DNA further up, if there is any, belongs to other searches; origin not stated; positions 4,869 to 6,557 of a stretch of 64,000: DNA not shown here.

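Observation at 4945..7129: Low-GC two-gene cassette: ABC/OLD-type ATPase plus an unknown coupled partner (candidate unclassified phage-defence system)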

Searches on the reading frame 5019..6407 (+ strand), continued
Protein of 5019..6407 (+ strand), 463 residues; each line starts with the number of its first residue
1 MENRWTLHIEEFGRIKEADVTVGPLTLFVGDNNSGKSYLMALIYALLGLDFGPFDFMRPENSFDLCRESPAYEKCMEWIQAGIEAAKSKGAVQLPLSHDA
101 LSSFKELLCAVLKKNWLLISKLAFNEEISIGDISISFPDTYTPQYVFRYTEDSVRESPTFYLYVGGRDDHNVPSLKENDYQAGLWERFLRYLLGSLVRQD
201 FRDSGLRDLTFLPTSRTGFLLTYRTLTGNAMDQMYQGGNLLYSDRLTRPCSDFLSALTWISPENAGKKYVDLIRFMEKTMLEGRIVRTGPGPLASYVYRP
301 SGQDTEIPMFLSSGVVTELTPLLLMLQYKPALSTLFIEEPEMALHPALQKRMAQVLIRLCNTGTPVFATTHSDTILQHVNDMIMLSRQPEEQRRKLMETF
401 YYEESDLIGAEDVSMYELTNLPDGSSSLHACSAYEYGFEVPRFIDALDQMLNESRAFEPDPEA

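Call 65: search_dna_similar(query=window:5019-6407:+, collection=plasmids, mode=protein, max_evalue=0.00001)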
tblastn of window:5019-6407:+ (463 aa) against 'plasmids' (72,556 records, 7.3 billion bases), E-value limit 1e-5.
Records with a match: 26; places in all: 26; records where one place covers at least 80% of the query: 5.
Best place of each record, by identity: <60% 26.
By first word of the organism name: Klebsiella 12; Escherichia 9; Bacillus 2; Bernardetia 1; Serratia 1; Annamia 1.
By predicted mobility (MOB-suite, as given by PLSDB): non-mobilizable 19; conjugative 4; mobilizable 3.
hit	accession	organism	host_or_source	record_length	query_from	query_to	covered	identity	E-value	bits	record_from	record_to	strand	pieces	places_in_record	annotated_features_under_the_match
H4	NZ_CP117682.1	Escherichia albertii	whole organism,bird (unidentified ...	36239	7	454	97%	25.2%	1e-14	84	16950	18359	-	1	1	AAA family ATPase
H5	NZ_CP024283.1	Escherichia albertii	-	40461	7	454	97%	25.2%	1e-14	84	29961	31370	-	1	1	AAA family ATPase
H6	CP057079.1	Escherichia coli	culture,Pooled pig faecal samples ...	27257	7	454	97%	24.8%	2e-15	87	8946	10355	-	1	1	AAA family ATPase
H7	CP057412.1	Escherichia coli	culture,Pooled pig faecal samples ...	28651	7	454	97%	24.8%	2e-15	87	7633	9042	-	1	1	AAA family ATPase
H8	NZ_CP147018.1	Bernardetia sp. Wsw4-3y2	Red alga,Red algae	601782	12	439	92%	24.0%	1e-16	91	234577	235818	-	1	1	AAA family ATPase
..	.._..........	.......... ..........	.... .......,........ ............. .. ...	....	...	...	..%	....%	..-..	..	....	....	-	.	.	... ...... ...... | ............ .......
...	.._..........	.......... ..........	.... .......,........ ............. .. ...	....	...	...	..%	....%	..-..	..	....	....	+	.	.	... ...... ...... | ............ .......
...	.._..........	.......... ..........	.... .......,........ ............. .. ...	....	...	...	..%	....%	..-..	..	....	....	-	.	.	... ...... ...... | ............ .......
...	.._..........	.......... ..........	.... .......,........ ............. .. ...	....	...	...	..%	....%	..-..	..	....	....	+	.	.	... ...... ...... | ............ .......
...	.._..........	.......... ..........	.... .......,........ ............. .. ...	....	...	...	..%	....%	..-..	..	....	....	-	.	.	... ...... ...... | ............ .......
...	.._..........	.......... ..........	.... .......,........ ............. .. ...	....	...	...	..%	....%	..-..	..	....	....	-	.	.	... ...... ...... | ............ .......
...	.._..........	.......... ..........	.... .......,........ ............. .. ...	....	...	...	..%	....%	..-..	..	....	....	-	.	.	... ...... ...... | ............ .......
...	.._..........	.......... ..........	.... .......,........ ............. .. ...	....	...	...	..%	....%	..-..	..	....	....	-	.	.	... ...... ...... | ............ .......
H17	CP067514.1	Klebsiella pneumoniae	Homo sapiens,other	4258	172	454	61%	25.3%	4e-15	86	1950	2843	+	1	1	AAA family ATPase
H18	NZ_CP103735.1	Klebsiella pneumoniae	Homo sapiens,blood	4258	172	454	61%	25.3%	4e-15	86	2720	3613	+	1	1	AAA family ATPase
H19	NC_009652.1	Klebsiella pneumoniae subsp. pneumoniae MGH 78578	-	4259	172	454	61%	25.3%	4e-15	86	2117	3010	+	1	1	AAA family ATPase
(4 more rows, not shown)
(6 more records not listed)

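Call 66: get_annotated_region(hit=H6, flank=3000)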
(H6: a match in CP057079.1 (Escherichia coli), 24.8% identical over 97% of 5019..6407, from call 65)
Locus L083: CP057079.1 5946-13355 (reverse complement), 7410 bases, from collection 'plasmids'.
description: Escherichia coli strain RHB38-C24 plasmid pRHB38-C24_5, complete sequence
organism: Escherichia coli (NCBI taxid 562)
taxonomy: Bacteria; Pseudomonadota; Gammaproteobacteria; Enterobacterales; Enterobacteriaceae; Escherichia; Escherichia coli
host: -; source: culture,Pooled pig faecal samples collected from floor of farm; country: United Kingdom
typing (MOB-suite, as given by PLSDB): mobilizable; replicon IncX1; relaxase MOBP
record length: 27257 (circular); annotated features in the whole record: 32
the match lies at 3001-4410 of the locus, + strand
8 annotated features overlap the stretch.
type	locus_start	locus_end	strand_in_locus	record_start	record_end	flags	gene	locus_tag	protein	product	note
CDS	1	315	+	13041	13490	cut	-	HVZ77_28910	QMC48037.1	hypothetical protein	-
CDS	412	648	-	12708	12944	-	-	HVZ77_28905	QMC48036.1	hypothetical protein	-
CDS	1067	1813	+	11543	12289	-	-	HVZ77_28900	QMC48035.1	ATP-binding protein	-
CDS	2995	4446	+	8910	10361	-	-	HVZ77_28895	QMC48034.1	AAA family ATPase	-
CDS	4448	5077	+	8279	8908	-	-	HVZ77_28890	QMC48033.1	hypothetical protein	-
CDS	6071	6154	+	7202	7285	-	-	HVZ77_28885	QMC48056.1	Damage inducible protein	-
CDS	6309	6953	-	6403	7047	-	-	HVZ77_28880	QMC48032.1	recombinase family protein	-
CDS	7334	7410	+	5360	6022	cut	-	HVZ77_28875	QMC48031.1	peptidyl-arginine deiminase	-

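Call 67: get_annotated_region(hit=H19, flank=2500)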
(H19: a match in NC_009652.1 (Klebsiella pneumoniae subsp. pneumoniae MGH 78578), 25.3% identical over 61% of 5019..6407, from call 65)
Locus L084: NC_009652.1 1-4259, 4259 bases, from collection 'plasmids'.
description: Klebsiella pneumoniae subsp. pneumoniae MGH 78578 plasmid pKPN6, complete sequence
organism: Klebsiella pneumoniae subsp. pneumoniae MGH 78578 (NCBI taxid 272620)
taxonomy: Bacteria; Pseudomonadota; Gammaproteobacteria; Enterobacterales; Enterobacteriaceae; Klebsiella; Klebsiella pneumoniae; Klebsiella pneumoniae subsp. pneumoniae MGH 78578
host: -; source: -; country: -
typing (MOB-suite, as given by PLSDB): non-mobilizable; replicon ColRNAI_rep_cluster_1987
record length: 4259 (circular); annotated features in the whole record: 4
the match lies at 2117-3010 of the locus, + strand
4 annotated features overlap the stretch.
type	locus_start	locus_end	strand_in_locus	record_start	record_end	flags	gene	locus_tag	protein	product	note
CDS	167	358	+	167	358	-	-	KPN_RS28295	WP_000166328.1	Rop family plasmid primer RNA-binding protein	-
CDS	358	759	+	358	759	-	-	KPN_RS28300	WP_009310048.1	helix-turn-helix domain-containing protein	-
CDS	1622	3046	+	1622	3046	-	-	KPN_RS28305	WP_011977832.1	AAA family ATPase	-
CDS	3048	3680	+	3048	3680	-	-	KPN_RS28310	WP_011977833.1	hypothetical protein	-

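Call 68: get_annotated_region(hit=H8, flank=3000)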
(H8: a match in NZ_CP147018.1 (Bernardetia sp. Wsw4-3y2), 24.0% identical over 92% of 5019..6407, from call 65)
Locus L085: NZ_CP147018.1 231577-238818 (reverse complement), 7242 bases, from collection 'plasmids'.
description: Bernardetia sp. Wsw4-3y2 plasmid plasmd1, complete sequence
organism: Bernardetia sp. Wsw4-3y2 (NCBI taxid 3127471)
taxonomy: Bacteria; Bacteroidota; Cytophagia; Cytophagales; Bernardetiaceae; Bernardetia; Bernardetia sp. Wsw4-3y2
host: -; source: Red alga,Red algae; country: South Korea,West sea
typing (MOB-suite, as given by PLSDB): non-mobilizable
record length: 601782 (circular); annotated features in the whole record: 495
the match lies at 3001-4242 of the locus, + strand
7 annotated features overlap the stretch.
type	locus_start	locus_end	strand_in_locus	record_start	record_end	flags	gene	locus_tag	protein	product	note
CDS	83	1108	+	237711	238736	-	thiL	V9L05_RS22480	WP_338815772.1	thiamine-phosphate kinase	GO:0009228 - thiamine biosynthetic process [Evidence IEA]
CDS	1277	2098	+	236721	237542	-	panB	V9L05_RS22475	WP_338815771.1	3-methyl-2-oxobutanoate hydroxymethyltransferase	GO:0015940 - pantothenate biosynthetic process [Evidence IEA]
CDS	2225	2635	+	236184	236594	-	-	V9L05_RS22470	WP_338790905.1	STAS/SEC14 domain-containing protein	-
CDS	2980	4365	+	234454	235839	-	-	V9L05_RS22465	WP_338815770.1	AAA family ATPase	-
CDS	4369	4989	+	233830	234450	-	-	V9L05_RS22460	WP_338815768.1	hypothetical protein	-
CDS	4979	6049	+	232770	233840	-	-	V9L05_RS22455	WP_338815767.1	aminopeptidase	-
CDS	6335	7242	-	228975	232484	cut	-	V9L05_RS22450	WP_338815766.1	GMC oxidoreductase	-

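Call 70: search_protein_families(library=padloc, proteins=[L083:2995-4443:+, L083:4448-5074:+, L084:3048-3677:+, L085:2980-4362:+, L085:4369-4986:+, L076:10012-10689:+, L077:11371-12063:+, L023:11402-11905:+, L057:11365-11955:+], max_evalue=0.1)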
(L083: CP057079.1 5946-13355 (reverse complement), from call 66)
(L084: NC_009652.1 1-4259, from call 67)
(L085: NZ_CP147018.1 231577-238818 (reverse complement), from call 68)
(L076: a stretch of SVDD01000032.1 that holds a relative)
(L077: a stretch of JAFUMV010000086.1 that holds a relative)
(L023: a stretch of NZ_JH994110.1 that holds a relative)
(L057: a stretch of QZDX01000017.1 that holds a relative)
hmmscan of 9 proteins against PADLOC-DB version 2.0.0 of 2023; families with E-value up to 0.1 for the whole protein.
L083:2995-4443:+ (483 aa): 80 families (the best 25 are shown)
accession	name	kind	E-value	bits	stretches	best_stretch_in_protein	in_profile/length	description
PDLC04032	PD-T4-4_A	-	2.9e-260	862.1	1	1-482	1-473/474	-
PDLC04033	PD-T4-4_A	-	3.4e-90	301.4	1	1-476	1-455/460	-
PDLC04664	PDC-M47A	-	1.1e-67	227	1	1-454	1-421/461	-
PDLC04214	HEC-02A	-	4.7e-19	66.9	2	288-405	171-286/338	-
PDLC03878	NsnB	-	1.5e-18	65.7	1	2-449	4-327/345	-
PDLC02979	AriA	-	1.9e-18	65.4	1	2-401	5-373/373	-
PDLC04213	HEC-02A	-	2.2e-18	64.9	2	281-407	159-282/337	-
PDLC02980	AriA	-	1.4e-15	56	1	21-401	1-303/304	-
PDLC00285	PtuA1|PtuA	-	1.9e-12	45.2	1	336-407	263-336/432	AAA ATPase domain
PDLC02358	Old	-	5.2e-12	43.3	1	359-405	287-333/578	Old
PDLC00266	PtuA1|PtuA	-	1.5e-11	42.2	1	329-407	306-386/483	AAA ATPase domain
PDLC04146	HEC-02B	-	2.9e-11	41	1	289-412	174-294/344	-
PDLC00283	PtuA1|PtuA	-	6.2e-11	40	1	324-414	265-358/448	AAA ATPase domain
PDLC00289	PtuA1|PtuA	-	1.9e-10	38.4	1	334-409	226-300/404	AAA ATPase domain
PDLC02981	AriAB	-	1.9e-10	38.1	1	339-444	313-422/694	-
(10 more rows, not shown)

L083:4448-5074:+ (209 aa): 5 families
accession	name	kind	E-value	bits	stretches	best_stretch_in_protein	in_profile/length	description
PDLC04035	PD-T4-4_B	-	6.1e-108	357.1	1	1-208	1-205/206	-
PDLC04034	PD-T4-4_B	-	8.5e-12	43.2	1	24-148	23-137/190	-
PDLC04037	PD-T4-4_B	-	6.2e-09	33.9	1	1-163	1-151/190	-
PDLC04036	PD-T4-4_B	-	2.5e-06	25.6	1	25-165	23-166/203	-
PDLC04668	PDC-M47B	-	6.4e-06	24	1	39-144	37-130/186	-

L084:3048-3677:+ (210 aa): 5 families
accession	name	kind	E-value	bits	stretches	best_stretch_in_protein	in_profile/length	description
PDLC04035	PD-T4-4_B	-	3.6e-93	308.9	1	1-208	1-205/206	-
PDLC04037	PD-T4-4_B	-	4.4e-12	44.1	1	1-164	1-152/190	-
PDLC04034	PD-T4-4_B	-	7.1e-11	40.2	1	25-145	24-134/190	-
PDLC04036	PD-T4-4_B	-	3e-06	25.3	1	28-149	26-152/203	-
PDLC04668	PDC-M47B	-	8.6e-05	20.3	1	41-168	39-155/186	-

L085:2980-4362:+ (461 aa): 65 families (the best 25 are shown)
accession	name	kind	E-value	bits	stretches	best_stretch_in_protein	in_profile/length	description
PDLC04033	PD-T4-4_A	-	1.9e-99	331.9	1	1-444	1-454/460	-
PDLC04664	PDC-M47A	-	1.2e-87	292.8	1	1-409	1-412/461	-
PDLC04032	PD-T4-4_A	-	1.3e-68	230.1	1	1-451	1-472/474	-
PDLC02979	AriA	-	9.2e-28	96.1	1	2-363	5-373/373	-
PDLC03878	NsnB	-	5.8e-20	70.3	1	3-383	5-300/345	-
PDLC02980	AriA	-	1.2e-19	69.4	1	21-363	1-303/304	-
PDLC04214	HEC-02A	-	2.7e-14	51.2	2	257-367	175-286/338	-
PDLC02358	Old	-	2.7e-14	50.9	2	313-395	279-363/578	Old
PDLC04213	HEC-02A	-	2.1e-13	48.5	2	239-367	154-280/337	-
PDLC04710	PDC-M56A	-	2.5e-13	47.8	2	315-392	237-314/382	-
PDLC04146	HEC-02B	-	1e-11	42.5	2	317-380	238-299/344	-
PDLC00265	PtuA1|PtuA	-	5.8e-11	40.2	1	21-368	32-377/479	AAA ATPase domain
PDLC04177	HEC-01A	-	1.7e-10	38.5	1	203-368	185-345/393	-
PDLC00075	GajA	-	2.1e-10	37.8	2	301-367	252-314/536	AAA ATPase domain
PDLC02335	AbiLi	-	3.9e-10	37.3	1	2-369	52-247/326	AbiLi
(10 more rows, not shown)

L085:4369-4986:+ (206 aa): 7 families
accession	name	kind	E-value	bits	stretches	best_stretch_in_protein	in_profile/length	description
PDLC04035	PD-T4-4_B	-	1.1e-12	46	1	4-126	2-139/206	-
PDLC04034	PD-T4-4_B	-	6e-12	43.7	1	21-145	21-149/190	-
PDLC04668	PDC-M47B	-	7.3e-10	36.9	1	7-173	7-173/186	-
PDLC04665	PDC-M47B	-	2.3e-09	35.2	1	27-134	31-136/202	-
PDLC04666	PDC-M47B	-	2e-08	32.3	1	25-148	10-134/174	-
PDLC04037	PD-T4-4_B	-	1.3e-06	26.3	1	5-141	7-146/190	-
PDLC04036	PD-T4-4_B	-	0.00045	18.2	1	60-145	85-161/203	-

L076:10012-10689:+ (226 aa): 0 families

L077:11371-12063:+ (231 aa): 0 families

L023:11402-11905:+ (168 aa): 0 families

L057:11365-11955:+ (197 aa): 0 families

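Call 71: find_homologous_proteins(query=L085:4369-4986:+, max_evalue=0.001)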
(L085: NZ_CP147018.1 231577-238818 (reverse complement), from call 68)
Query L085:4369-4986:+ (206 aa): 5 proteins with E <= 0.001 among 168 candidates.
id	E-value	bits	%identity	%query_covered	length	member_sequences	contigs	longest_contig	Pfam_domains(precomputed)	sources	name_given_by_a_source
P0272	3.4e-129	446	100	100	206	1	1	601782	-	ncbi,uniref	ncbi:hypothetical protein V9L05_22465 (plasmid) [Bernardetia sp. Wsw4-3y2]|uniref:hypothetical prote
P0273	1.0e-91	324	74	100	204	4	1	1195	-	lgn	-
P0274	1.2e-89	317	74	100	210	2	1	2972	-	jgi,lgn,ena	-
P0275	1.8e-76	274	73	83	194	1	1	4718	-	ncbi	-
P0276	1.0e-41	161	43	99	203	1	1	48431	-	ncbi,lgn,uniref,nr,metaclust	ncbi:hypothetical protein [Hugenholtzia roseola]|uniref:hypothetical protein n=1 Tax=Hugenholtzia ro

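Call 77: find_related_loci(query=A4, collection=viral_contigs, flank=8000)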
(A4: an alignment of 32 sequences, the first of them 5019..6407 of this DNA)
Query A4 (463 aa) in viral_contigs; peptide patterns used: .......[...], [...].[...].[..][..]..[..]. (x = any residue, [..] = any of these).
98 stretches matched a pattern; 7 encode a relative of the query (tblastn E <= 1e-3); 7 distinct loci.
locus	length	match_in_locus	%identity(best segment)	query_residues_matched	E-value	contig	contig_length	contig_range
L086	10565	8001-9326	35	1-460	3e-78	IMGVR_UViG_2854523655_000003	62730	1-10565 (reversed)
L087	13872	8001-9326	35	1-460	2e-76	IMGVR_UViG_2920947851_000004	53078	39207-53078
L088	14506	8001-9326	35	1-460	2e-76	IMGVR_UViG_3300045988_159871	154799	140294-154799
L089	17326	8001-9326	35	1-460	3e-76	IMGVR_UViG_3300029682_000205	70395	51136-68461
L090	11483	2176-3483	34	4-454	7e-75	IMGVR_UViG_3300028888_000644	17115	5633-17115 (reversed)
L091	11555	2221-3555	30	7-454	8e-63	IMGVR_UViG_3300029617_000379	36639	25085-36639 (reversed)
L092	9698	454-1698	25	4-418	4e-34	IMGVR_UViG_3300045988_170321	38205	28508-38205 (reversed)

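Call 93: predict_structure(alignment_id=A4)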
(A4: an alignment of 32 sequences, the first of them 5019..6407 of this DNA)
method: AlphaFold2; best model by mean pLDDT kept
length: 463 residues; sequences in the alignment: 32
mean_pLDDT: 85.3   pTM: 0.87
mean pLDDT of the five models: 85.3, 84.8, 84.2, 83.1, 82.0
residues with pLDDT >= 90: 236; 70-90: 157; 50-70: 65; < 50: 5
segments of 3 or more residues with pLDDT < 50: none
pLDDT, mean of each block of 10 residues (from residue 1): 92 93 95 83 90 57 89 95 90 92 97 93 89 94 88 69 64 61 75 89 74 87 79 65 69 84 87 96 87 84 91 89 91 93 91 98 96 93 92 92 95 93 90 83 70 70 51
secondary structure, 60 per line:
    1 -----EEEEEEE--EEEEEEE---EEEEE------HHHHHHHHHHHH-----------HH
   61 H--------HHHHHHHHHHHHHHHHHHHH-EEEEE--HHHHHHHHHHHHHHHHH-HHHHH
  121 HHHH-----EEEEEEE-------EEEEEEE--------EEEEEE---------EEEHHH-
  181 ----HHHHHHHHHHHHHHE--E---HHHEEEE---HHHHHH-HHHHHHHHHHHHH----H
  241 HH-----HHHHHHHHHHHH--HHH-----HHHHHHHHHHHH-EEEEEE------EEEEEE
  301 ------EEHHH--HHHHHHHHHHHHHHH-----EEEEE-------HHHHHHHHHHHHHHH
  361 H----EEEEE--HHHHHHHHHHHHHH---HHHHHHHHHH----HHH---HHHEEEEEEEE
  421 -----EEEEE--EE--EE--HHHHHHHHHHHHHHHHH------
elements in order: E6-12 E15-21 E25-29 H36-47 H70-89 E91-95 H98-114 H116-124 E130-136 E144-150 E159-164 E174-176 H185-198 E209-212 H216-221 H223-235 H248-259 H270-281 E283-288 E295-300 H314-328 E334-338 H346-361 E366-370 H373-386 H390-399 E413-420 E426-430 H441-457

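Call 97: fold_search(model_id=the predicted structure, library=pdb)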
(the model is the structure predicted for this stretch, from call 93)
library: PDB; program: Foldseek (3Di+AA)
matches with E <= 10: 1186; with E <= 0.001: 204
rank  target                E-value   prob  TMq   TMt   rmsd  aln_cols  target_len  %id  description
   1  9n69_D                2.2e-11  1.00  0.33  0.35  16.8       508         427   14  Structure of the retron IA complex with HNH nuclease in the "down" orientation (released 2025-04-23)
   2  8sux_C                8.2e-11  1.00  0.35  0.42  15.7       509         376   12  Structure of E. coli PtuA hexamer (released 2024-01-10)
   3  9n69_C                8.2e-11  1.00  0.33  0.34  21.9       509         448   14  Structure of the retron IA complex with HNH nuclease in the "down" orientation (released 2025-04-23)
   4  9n69_B                1.3e-10  1.00  0.32  0.30  20.8       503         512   14  Structure of the retron IA complex with HNH nuclease in the "down" orientation (released 2025-04-23)
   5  9n6c_D                1.4e-10  1.00  0.35  0.38  16.6       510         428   14  Structure of the Retron IA Complex without the HNH Nuclease (released 2025-04-23)
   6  8eea_B                1.7e-10  1.00  0.33  0.40  16.3       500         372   12  Structure of E.coli Septu (PtuAB) complex (released 2023-12-27)
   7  8eea_D                2.9e-10  1.00  0.35  0.35  15.8       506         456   12  Structure of E.coli Septu (PtuAB) complex (released 2023-12-27)
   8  8ee4_D                3.6e-10  1.00  0.34  0.39  16.0       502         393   12  Structure of PtuA (released 2024-01-03)
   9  9n6b_C                3.6e-10  1.00  0.32  0.33  21.6       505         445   13  Structure of the retron IA complex with HNH nuclease in the "up" orientation (released 2025-04-23)
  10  8eea_A                3.8e-10  1.00  0.35  0.42  16.1       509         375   12  Structure of E.coli Septu (PtuAB) complex (released 2023-12-27)
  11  9n6c_B                4.5e-10  1.00  0.30  0.33  20.7       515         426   14  Structure of the Retron IA Complex without the HNH Nuclease (released 2025-04-23)
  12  9n6b_B                4.8e-10  1.00  0.32  0.29  20.7       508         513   13  Structure of the retron IA complex with HNH nuclease in the "up" orientation (released 2025-04-23)
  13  8v47_H                6.0e-10  1.00  0.37  0.54  11.5       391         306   12  CryoEM structure of AriA-AriB complex (Form II) (released 2024-06-26)
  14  9n6c_C                6.3e-10  1.00  0.33  0.34  21.4       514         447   13  Structure of the Retron IA Complex without the HNH Nuclease (released 2025-04-23)
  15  4nck_B                6.7e-10  1.00  0.37  0.51  11.6       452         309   12  Crystal Structure of Pyrococcus furiosis Rad50 R797G mutation (released 2014-03-05)
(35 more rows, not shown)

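Call 102: search_protein_families(library=phrogs, alignment_id=A8, max_evalue=0.00001)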
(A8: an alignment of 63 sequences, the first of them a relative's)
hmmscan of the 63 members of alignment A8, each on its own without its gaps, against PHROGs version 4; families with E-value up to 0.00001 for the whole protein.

A. member 1, L086:21-317:+ (99 aa): 0 families

B. families by the number of members that match (of 63 scanned): 84 families (the first 25 are shown)
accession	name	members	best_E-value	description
phrog_4412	-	1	2.7e-134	exonuclease V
phrog_533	-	1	9.8e-121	portal protein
phrog_95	-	1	1.9e-103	integrase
phrog_498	-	1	3.6e-87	DNA methyltransferase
phrog_21498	-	1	1.9e-82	-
phrog_3584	-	1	1.3e-66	replication initiation protein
phrog_325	-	1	4.1e-60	Dda-like helicase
phrog_435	-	1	6.6e-50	endolysin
phrog_309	-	1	1.1e-47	terminase small subunit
phrog_38044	-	1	7.4e-45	-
phrog_351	-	1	1.6e-44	RNA polymerase sigma factor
phrog_2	-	1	4.3e-41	terminase large subunit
phrog_620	-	1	6.2e-39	ParB-like partition protein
phrog_8071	-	1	2.3e-33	ParB-like partition protein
phrog_125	-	1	6.9e-33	DNA invertase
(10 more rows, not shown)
